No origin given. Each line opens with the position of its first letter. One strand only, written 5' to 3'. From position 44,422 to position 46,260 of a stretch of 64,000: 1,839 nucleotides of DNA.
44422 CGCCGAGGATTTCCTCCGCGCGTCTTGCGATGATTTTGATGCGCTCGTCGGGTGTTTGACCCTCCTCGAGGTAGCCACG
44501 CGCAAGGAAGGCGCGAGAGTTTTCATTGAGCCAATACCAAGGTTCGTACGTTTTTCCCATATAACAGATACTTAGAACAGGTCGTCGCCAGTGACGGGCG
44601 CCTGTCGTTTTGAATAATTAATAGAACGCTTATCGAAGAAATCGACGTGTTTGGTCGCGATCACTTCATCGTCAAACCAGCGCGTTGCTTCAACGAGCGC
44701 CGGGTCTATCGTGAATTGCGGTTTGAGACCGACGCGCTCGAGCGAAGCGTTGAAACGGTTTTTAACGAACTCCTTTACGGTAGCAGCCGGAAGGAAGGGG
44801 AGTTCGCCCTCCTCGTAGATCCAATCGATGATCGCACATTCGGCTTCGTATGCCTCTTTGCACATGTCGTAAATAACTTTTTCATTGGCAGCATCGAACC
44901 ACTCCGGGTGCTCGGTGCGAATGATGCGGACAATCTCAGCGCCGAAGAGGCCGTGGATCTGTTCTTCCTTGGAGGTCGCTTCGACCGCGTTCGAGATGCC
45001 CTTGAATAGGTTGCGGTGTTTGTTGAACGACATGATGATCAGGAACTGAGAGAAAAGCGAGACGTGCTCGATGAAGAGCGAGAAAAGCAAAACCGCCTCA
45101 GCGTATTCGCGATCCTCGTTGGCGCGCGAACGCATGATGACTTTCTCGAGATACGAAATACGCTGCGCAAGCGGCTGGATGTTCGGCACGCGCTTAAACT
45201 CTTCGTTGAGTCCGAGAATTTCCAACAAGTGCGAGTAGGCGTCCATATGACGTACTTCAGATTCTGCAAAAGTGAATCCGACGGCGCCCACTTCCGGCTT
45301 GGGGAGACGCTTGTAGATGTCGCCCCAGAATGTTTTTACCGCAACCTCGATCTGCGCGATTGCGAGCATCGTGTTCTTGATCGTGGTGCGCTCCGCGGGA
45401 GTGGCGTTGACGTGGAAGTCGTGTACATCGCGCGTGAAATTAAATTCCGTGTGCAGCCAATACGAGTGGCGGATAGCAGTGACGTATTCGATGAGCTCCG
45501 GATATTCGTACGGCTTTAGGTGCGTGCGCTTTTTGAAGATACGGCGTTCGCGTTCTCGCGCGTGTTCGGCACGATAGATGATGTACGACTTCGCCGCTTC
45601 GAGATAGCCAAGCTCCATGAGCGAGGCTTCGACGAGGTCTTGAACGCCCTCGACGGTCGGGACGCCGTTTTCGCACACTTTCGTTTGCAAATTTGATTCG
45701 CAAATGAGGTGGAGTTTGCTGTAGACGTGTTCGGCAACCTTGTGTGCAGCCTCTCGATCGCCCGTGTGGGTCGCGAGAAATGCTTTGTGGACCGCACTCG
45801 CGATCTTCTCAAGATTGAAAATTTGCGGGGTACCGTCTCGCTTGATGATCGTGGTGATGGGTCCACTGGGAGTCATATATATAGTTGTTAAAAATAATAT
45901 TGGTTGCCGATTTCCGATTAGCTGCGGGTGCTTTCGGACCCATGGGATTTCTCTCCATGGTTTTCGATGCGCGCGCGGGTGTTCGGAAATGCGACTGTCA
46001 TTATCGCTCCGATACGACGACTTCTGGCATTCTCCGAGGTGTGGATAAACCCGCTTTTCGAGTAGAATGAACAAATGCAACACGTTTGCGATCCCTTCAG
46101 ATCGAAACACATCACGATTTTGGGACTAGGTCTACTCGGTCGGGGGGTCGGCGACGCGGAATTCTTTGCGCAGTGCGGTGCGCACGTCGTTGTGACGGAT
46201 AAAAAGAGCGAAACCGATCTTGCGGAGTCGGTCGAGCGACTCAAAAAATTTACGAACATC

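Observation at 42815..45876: Class I RNR operon with the ATP-cone on the beta (radical-generating) subunit and a cone-less alpha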

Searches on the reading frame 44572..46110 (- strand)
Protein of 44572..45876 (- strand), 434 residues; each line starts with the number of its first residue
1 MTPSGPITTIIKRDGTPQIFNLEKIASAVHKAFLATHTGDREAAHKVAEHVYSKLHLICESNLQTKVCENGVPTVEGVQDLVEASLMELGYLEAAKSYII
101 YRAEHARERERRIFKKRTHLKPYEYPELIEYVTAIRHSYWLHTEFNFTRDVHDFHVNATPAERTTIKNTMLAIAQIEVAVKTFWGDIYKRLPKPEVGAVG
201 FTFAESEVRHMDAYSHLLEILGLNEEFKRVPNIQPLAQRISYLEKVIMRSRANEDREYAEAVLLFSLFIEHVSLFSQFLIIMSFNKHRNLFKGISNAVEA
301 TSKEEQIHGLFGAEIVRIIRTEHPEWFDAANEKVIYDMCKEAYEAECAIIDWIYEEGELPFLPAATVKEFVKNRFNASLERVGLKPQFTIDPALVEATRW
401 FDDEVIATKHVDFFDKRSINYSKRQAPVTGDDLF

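Call 3: search_protein_families(library=pfam, proteins=[window:44572-45876:-, window:44572-46110:-], max_evalue=0.01)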
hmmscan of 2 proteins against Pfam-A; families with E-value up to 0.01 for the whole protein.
window:44572-45876:- (434 aa): 2 families
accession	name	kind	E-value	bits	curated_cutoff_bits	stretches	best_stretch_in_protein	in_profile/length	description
PF00268.27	Ribonuc_red_sm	-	6.3e-58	196.8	33.6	1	118-390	2-276/281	Ribonucleotide reductase, small chain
PF03477.21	ATP-cone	-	1.2e-17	64.7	25.8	1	9-106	2-87/88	ATP cone domain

window:44572-46110:- (512 aa): 2 families
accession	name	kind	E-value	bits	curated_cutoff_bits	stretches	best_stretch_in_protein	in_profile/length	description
PF00268.27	Ribonuc_red_sm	-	7.2e-58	196.6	33.6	1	196-468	2-276/281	Ribonucleotide reductase, small chain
PF03477.21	ATP-cone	-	2.5e-17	63.6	25.8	1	87-184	2-87/88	ATP cone domain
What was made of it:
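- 44572..45876 (-): nrdB: ATP-cone::NrdBi radical-generating subunit (434 aa plus stop). Pfam PF03477 plus PF00268 (call 3).
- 45559..45852 (-): ATP-cone domain (NrdB residues 9-106). PF03477 at 64.7 bits (call 3).
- On ATP-cone domain (PF03477): 64.7 bits against a cutoff of 25.8, E 1.2e-17, profile positions 2-87 of 88 (call 3).
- Checked: Pfam (call 3) finds ATP-cone PF03477 at E 1.2e-17 (64.7 bits, cutoff 25.8, residues 9-106) and Ribonuc_red_sm PF00268 at E 6.3e-58 (residues 118-390).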

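Call 4: search_protein_families(library=ncbifam, proteins=[window:44572-45876:-], max_evalue=0.01)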
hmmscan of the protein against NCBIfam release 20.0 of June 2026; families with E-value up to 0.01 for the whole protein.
window:44572-45876:- (434 aa): 19 families
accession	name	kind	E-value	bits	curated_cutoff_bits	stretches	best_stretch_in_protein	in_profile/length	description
NF007186.0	PRK09614.1-5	equivalog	2.6e-42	145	237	1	114-432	8-320/328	ribonucleotide-diphosphate reductase subunit beta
NF009398.0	PRK12759.1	equivalog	1.7e-26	93.2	649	1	119-422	99-396/410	bifunctional gluaredoxin/ribonucleoside-diphosphate reductase subunit beta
NF007184.0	PRK09614.1-3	equivalog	4.6e-25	88.7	310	1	108-427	19-342/346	ribonucleotide-diphosphate reductase subunit beta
NF005550.0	PRK07209.1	equivalog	4.7e-19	68.5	309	1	119-423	64-376/383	ribonucleotide-diphosphate reductase subunit beta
NF009028.0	PRK12364.1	equivalog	1.5e-16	59.6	1377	1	9-177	2-158/842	ribonucleoside-diphosphate reductase subunit alpha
NF005544.0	PRK07207.1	equivalog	1.5e-16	59.4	965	1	9-116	35-141/965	ribonucleoside-diphosphate reductase subunit alpha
NF006126.0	PRK08270.1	equivalog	8.8e-16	57.3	548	1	8-112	3-95/684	ribonucleoside triphosphate reductase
NF005497.0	PRK07111.1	equivalog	1.6e-14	53.3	764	1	7-112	2-98/746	anaerobic ribonucleoside triphosphate reductase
NF009029.0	PRK12365.1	equivalog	3.7e-14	51.7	1350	1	7-118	117-227/1046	ribonucleoside-diphosphate reductase subunit alpha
NF005010.0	PRK06406.1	subfamily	1.7e-13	49.7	1125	1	7-111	4-101/771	vitamin B12-dependent ribonucleotide reductase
TIGR04171.1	RNR_1b_NrdF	exception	3.1e-13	49.6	355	1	137-432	23-312/316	class 1b ribonucleoside-diphosphate reductase subunit beta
NF007183.0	PRK09614.1-2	subfamily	4.6e-11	42.2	320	1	138-422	29-310/327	ribonucleotide-diphosphate reductase subunit beta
NF006732.0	PRK09263.1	equivalog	2.6e-10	39.4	657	1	8-112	3-95/712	anaerobic ribonucleoside-triphosphate reductase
NF006207.0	PRK08332.1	equivalog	1.8e-09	35.4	2400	1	7-117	3-106/1684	vitamin B12-dependent ribonucleotide reductase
NF006198.0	PRK08326.1-1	subfamily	1e-05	24.9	274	1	203-335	104-241/308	R2-like ligand-binding oxidase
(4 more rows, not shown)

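Call 7: search_solved_structures(query=window:44572-45876:-, max_evalue=0.00001, show_alignments=3)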
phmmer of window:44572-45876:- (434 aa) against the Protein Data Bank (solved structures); distinct sequences matched with E-value up to 0.00001: 16.
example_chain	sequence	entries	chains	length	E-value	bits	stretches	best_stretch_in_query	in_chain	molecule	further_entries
5olk_A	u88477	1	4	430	6e-165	552.2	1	6-434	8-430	Ribonucleoside-diphosphate reductase, beta subunit 1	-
6sf4_A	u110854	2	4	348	2.4e-148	497.5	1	98-434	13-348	Ribonucleoside-diphosphate reductase, beta subunit 1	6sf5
8dq3_A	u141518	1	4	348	2.9e-117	395.2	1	99-434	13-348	Ribonucleoside-diphosphate reductase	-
8dq4_A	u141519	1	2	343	6e-91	308.5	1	110-434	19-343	Ribonucleoside-diphosphate reductase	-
6cwo_A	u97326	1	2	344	6.5e-91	308.4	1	110-434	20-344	Ribonucleotide reductase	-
8dq5_A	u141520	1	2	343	4.6e-90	305.6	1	110-434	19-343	Ribonucleoside-diphosphate reductase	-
6cwq_A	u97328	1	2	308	5.1e-85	288.9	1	112-416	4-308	Ribonucleotide reductase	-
6cwp_A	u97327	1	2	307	4.1e-84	286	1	111-408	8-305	Ribonucleotide reductase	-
9dws_A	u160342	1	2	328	1.3e-24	89.9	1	120-422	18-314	ribonucleoside-diphosphate reductase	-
2ani_A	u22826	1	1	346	1.8e-13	53.3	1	136-423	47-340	Ribonucleoside-diphosphate reductase beta subunit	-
1syy_A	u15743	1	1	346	6.5e-13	51.4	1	137-423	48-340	Ribonucleoside-diphosphate reductase beta chain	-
4d8f_A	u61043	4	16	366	7.9e-13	51.2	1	136-423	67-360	Ribonucleoside-diphosphate reductase subunit beta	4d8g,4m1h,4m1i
6y2n_A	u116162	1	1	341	1.5e-12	50.2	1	120-423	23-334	Ribonucleoside-diphosphate reductase subunit beta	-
5im3_A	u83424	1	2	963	1.1e-08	37.5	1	9-110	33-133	Ribonucleoside-diphosphate reductase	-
2o1z_A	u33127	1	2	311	4.7e-07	32.1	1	105-349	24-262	Ribonucleotide Reductase Subunit R2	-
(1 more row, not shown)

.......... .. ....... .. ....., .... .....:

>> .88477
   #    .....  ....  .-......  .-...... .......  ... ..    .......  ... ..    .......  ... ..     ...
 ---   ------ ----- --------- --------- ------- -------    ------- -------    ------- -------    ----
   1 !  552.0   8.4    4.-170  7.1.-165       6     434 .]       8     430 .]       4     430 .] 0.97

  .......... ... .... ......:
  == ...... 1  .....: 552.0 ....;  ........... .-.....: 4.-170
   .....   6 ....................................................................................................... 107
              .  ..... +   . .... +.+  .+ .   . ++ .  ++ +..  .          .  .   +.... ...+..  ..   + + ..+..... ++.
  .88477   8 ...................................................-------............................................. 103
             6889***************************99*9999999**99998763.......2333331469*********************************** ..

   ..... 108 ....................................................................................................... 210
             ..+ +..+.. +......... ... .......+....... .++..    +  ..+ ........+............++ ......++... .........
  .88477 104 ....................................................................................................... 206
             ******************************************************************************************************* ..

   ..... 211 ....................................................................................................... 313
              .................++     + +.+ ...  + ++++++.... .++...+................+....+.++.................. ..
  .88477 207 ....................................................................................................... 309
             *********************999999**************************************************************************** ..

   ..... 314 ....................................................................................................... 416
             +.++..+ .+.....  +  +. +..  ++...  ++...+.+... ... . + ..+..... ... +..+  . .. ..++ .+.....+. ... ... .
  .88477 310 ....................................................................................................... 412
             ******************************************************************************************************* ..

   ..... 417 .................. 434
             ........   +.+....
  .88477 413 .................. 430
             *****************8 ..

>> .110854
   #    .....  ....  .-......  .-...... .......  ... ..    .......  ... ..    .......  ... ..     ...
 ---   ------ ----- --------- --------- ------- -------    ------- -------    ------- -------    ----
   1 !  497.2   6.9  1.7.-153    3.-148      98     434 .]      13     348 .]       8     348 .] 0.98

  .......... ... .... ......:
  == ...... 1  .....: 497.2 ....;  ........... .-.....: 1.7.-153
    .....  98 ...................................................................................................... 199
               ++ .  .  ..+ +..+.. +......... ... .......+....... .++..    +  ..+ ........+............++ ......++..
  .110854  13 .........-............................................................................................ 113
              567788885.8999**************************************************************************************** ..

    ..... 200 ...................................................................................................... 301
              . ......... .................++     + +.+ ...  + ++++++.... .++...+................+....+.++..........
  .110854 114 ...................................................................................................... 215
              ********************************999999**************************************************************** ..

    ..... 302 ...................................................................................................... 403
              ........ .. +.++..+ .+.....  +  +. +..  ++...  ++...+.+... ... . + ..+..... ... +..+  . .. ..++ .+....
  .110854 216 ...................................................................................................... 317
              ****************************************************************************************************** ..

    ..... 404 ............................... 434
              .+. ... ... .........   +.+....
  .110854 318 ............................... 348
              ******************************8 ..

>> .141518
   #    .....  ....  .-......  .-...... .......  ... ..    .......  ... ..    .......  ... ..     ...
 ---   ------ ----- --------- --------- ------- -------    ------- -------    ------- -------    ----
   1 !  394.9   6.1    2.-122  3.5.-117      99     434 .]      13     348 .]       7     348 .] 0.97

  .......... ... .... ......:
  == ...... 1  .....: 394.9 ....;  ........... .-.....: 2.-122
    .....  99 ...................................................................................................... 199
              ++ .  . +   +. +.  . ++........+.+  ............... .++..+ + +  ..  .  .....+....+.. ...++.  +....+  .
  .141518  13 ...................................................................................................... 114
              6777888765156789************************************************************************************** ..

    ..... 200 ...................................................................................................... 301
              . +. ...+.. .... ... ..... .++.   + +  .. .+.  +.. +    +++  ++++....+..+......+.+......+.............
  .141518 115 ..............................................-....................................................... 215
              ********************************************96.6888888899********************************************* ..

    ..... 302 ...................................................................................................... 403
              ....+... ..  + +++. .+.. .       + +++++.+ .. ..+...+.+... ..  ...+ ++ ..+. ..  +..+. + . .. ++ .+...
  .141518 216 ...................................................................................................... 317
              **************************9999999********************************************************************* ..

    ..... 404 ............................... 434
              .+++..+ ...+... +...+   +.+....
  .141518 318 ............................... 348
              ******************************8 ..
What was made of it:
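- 44572..45876 (-): Full-length match to 5OLK at E 6e-165 (call 7).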
